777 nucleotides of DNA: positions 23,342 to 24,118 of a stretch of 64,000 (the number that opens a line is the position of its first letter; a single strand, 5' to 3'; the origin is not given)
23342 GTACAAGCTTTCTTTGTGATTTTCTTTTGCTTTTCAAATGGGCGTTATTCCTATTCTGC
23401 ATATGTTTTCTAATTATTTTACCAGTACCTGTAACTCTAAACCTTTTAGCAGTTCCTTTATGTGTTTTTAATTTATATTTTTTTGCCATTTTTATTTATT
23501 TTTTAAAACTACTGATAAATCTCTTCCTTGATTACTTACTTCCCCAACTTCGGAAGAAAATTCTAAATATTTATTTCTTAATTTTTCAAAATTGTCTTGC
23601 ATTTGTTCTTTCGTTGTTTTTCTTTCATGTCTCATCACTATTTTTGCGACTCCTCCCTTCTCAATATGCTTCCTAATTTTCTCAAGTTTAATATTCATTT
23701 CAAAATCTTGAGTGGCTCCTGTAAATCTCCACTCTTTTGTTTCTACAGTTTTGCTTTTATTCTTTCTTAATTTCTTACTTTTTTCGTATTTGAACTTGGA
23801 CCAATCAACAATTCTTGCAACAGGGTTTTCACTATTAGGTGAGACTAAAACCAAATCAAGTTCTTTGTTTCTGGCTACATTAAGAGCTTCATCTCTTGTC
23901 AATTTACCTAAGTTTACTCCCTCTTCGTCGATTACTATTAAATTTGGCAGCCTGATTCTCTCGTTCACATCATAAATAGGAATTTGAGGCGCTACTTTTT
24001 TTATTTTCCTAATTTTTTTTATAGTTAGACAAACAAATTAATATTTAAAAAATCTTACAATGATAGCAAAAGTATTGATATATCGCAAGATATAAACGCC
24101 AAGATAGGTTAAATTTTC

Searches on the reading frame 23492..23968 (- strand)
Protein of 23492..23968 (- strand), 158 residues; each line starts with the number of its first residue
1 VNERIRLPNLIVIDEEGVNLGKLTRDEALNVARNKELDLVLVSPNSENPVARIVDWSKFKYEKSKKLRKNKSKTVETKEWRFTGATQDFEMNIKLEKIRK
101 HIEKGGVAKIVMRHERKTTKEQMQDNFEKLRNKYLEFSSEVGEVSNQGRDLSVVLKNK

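Call 52: search_protein_families(library=pfam, proteins=[window:23492-23968:-], max_evalue=0.001)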
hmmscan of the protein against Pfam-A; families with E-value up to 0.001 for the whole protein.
window:23492-23968:- (158 aa): 2 families
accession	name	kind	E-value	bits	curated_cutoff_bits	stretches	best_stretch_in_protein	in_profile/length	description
PF05198.21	IF3_N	-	9.2e-25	87.1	26.9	1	1-69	1-69/70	Translation initiation factor IF-3, N-terminal domain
PF00707.27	IF3_C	-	0.00037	20.8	34.8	1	75-158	1-86/86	Translation initiation factor IF-3, C-terminal domain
